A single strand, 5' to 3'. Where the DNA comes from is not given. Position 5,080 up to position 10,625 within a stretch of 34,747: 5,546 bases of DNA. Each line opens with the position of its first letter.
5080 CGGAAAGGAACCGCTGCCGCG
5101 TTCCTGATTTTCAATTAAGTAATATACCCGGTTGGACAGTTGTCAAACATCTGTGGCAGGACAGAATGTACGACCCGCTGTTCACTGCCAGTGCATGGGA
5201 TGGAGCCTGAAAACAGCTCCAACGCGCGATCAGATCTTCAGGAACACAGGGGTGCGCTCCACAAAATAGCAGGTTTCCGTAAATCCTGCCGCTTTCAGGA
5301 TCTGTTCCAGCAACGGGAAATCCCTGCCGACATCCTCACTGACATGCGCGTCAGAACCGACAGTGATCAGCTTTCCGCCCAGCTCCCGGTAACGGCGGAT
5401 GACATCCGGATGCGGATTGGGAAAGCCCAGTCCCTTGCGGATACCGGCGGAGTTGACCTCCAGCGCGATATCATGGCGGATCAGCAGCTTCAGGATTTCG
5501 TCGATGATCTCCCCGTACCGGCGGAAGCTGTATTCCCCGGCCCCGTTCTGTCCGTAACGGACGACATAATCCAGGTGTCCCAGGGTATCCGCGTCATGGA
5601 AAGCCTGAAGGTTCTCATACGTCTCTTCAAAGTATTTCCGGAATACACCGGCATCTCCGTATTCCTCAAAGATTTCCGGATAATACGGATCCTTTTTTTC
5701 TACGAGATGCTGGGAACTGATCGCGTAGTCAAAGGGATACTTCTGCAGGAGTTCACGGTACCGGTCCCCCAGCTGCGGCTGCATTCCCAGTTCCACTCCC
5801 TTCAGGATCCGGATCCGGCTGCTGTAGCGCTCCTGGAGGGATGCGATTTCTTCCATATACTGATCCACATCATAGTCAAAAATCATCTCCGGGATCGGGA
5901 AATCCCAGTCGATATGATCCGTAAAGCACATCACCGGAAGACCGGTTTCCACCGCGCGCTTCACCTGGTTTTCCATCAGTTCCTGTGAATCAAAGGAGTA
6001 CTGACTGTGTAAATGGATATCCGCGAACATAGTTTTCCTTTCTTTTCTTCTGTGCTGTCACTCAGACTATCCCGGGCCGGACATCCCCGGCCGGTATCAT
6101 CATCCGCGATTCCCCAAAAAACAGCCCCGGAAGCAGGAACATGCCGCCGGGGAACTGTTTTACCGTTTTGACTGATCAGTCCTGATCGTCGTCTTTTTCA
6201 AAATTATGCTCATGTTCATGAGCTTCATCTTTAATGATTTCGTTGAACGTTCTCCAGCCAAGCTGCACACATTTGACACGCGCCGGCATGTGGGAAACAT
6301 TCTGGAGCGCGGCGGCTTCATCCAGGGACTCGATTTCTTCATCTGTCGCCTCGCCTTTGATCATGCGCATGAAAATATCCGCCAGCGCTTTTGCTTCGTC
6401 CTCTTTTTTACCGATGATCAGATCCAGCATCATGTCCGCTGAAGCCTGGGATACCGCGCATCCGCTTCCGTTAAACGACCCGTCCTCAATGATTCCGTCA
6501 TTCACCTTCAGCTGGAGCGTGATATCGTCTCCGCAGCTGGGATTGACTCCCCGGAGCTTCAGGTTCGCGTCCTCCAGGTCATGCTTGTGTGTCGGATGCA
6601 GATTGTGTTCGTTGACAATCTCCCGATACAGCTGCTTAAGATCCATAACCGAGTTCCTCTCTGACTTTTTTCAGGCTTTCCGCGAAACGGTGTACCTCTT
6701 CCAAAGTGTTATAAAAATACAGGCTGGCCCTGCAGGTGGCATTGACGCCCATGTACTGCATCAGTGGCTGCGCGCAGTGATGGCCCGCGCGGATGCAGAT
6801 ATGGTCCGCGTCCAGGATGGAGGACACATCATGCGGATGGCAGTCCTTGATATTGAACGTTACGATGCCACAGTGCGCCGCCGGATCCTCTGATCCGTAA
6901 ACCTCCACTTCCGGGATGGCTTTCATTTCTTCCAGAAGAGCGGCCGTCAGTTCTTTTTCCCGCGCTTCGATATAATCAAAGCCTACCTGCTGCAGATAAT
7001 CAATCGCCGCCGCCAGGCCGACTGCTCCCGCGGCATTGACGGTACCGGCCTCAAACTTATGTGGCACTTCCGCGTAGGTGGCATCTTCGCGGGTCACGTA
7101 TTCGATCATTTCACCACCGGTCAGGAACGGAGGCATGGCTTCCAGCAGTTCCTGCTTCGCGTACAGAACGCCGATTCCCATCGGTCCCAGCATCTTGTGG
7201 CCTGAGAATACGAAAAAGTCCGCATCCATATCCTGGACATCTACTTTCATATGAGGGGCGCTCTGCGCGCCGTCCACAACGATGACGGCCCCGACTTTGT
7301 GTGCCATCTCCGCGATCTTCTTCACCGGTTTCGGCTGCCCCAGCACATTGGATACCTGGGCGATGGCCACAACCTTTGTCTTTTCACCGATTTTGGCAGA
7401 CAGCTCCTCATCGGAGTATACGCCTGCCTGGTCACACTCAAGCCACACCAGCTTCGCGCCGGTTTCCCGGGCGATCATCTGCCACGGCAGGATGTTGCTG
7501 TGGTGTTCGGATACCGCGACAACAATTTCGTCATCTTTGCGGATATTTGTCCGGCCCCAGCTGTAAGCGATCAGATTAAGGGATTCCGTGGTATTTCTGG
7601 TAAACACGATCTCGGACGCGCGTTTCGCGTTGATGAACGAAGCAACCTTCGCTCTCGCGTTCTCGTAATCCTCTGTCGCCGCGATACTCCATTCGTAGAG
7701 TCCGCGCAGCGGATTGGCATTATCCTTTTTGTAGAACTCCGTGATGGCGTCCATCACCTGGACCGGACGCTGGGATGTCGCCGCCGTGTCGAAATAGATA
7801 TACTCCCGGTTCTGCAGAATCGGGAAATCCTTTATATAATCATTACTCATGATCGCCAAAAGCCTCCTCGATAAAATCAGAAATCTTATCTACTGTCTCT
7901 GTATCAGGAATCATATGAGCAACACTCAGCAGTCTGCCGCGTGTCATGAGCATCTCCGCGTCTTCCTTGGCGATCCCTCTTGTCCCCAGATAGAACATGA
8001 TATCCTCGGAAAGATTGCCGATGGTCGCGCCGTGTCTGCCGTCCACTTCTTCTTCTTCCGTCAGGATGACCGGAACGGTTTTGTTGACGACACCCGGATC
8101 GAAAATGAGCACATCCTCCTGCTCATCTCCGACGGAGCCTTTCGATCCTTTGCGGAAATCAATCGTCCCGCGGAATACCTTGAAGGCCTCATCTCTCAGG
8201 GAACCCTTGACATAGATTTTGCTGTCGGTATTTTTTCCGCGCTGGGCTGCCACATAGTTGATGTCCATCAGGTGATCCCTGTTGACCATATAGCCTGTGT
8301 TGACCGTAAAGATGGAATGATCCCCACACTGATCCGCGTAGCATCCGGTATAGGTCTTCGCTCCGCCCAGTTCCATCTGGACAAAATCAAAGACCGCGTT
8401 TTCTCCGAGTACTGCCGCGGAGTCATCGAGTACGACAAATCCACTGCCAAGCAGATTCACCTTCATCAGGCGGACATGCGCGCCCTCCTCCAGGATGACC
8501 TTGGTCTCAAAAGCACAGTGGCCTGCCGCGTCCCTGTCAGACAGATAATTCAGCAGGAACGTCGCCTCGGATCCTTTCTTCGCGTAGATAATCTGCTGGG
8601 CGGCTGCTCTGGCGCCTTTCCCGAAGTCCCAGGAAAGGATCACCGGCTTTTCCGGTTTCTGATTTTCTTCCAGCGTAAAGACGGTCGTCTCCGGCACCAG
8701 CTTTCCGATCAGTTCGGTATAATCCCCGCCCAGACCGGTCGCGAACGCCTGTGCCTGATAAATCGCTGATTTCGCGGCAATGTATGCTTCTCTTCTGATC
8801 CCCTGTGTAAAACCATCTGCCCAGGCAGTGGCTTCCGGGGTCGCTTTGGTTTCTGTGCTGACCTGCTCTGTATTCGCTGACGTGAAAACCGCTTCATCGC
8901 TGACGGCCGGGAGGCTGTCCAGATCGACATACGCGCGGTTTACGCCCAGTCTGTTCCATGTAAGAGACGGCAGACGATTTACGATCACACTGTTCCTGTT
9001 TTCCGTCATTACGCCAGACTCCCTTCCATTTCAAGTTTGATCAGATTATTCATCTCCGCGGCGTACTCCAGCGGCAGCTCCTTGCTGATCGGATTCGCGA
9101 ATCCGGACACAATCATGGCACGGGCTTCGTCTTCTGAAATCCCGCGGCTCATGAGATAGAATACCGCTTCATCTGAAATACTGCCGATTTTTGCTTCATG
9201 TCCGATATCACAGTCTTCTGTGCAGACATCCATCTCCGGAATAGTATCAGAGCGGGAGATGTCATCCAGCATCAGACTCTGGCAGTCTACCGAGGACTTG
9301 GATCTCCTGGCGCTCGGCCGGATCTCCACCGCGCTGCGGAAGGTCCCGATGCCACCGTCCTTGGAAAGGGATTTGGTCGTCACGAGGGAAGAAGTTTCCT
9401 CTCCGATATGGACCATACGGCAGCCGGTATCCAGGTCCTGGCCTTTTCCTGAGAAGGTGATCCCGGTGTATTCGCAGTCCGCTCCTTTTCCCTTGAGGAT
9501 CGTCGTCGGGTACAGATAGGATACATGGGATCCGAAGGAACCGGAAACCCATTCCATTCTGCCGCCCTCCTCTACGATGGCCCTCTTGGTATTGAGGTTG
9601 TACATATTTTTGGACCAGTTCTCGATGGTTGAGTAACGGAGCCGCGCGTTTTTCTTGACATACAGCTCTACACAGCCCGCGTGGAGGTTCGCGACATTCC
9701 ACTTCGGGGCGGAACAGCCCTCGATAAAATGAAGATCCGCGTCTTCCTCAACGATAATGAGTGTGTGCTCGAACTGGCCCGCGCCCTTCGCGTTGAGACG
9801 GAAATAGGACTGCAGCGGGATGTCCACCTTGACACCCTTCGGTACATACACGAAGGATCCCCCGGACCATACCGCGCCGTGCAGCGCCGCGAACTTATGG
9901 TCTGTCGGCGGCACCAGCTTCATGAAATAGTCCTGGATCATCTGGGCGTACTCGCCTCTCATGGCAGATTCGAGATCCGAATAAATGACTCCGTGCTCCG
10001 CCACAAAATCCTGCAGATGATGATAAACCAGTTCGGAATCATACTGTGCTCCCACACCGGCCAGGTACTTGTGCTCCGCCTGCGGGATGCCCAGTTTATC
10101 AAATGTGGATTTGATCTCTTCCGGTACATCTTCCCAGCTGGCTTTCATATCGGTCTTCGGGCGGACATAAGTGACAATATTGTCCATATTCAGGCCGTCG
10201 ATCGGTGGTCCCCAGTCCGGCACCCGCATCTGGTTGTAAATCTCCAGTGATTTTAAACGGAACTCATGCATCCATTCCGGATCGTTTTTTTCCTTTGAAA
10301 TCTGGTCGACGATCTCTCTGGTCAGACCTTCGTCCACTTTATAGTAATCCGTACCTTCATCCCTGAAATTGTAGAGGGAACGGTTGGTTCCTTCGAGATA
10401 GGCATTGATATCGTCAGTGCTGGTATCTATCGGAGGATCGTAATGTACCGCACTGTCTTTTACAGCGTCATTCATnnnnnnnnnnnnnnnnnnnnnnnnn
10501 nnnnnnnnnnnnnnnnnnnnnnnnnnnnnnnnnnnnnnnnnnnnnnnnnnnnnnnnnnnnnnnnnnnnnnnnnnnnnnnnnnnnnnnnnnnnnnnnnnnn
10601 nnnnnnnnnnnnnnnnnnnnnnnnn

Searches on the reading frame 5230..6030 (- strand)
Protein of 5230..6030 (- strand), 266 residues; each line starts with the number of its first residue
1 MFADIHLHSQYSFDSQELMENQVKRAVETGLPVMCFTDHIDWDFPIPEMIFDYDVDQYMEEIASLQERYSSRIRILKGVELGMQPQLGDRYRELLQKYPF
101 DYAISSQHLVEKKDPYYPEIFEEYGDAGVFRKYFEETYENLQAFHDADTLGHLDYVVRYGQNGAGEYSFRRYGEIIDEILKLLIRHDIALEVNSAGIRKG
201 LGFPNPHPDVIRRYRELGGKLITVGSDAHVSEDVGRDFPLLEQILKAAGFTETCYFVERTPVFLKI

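Call 44: search_protein_families(library=pfam, proteins=[window:5230-6030:-], max_evalue=0.00001)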
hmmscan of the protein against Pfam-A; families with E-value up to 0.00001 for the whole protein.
window:5230-6030:- (266 aa): 1 family
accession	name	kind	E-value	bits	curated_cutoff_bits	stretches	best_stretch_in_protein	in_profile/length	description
PF02811.25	PHP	-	2e-31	110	26.4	1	4-195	1-164/164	PHP domain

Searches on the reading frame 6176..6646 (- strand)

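Call 44: search_protein_families(library=pfam, proteins=[window:6176-6646:-], max_evalue=0.00001)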
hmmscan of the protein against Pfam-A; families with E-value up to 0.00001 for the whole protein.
window:6176-6646:- (156 aa): 1 family
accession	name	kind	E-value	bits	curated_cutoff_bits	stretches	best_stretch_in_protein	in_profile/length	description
PF01592.21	NifU_N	-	4.1e-20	72.6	22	1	7-126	2-126/127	NifU-like N terminal domain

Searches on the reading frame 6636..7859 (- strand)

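Call 44: search_protein_families(library=pfam, proteins=[window:6636-7859:-], max_evalue=0.00001)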
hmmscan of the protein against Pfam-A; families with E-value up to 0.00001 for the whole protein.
window:6636-7859:- (407 aa): 4 families
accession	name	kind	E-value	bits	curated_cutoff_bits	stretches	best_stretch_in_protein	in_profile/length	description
PF00266.25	Aminotran_5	-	2.3e-147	491.3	21.5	1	21-392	1-371/371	Aminotransferase class-V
PF01041.23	DegT_DnrJ_EryC1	-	7e-08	32.5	19.8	1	73-367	34-312/360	DegT/DnrJ/EryC1/StrS aminotransferase family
PF01053.26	Cys_Met_Meta_PP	-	7.9e-07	28.4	27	1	147-225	124-201/381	Cys/Met metabolism PLP-dependent enzyme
PF01212.27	Beta_elim_lyase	-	2.1e-06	27.7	27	1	84-285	50-247/288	Beta-eliminating lyase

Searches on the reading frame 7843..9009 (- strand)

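Call 44: search_protein_families(library=pfam, proteins=[window:7843-9009:-], max_evalue=0.00001)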
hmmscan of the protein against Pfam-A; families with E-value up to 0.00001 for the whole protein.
window:7843-9009:- (388 aa): 1 family
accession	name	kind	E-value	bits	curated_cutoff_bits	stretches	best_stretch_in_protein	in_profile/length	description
PF01458.23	SUFBD_core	-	1.8e-54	185.1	27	1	135-358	10-231/232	SUF system FeS cluster assembly, SufBD core domain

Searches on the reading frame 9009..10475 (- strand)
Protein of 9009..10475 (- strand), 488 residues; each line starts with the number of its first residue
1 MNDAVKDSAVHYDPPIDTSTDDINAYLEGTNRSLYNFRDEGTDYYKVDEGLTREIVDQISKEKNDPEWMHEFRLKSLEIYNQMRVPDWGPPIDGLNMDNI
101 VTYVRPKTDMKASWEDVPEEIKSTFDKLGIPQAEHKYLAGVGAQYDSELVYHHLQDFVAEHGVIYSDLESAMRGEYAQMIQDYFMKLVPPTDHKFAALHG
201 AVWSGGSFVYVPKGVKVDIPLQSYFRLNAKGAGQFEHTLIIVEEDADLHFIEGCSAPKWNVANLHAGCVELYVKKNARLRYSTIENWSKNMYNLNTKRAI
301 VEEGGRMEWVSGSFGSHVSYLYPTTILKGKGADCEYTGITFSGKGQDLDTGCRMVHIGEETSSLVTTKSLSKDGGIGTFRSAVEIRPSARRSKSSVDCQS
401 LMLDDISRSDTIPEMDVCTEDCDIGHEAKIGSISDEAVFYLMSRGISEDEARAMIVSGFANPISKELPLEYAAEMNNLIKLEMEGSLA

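Call 44: search_protein_families(library=pfam, proteins=[window:9009-10475:-], max_evalue=0.00001)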
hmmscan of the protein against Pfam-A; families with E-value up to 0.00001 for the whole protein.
window:9009-10475:- (488 aa): 2 families
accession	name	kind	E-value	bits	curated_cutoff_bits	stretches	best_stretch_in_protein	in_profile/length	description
PF01458.23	SUFBD_core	-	4.9e-80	268.7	27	1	225-459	1-232/232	SUF system FeS cluster assembly, SufBD core domain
PF19295.5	SufBD_N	-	1.5e-06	28.4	23.5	1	159-222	109-171/172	SufBD protein N-terminal region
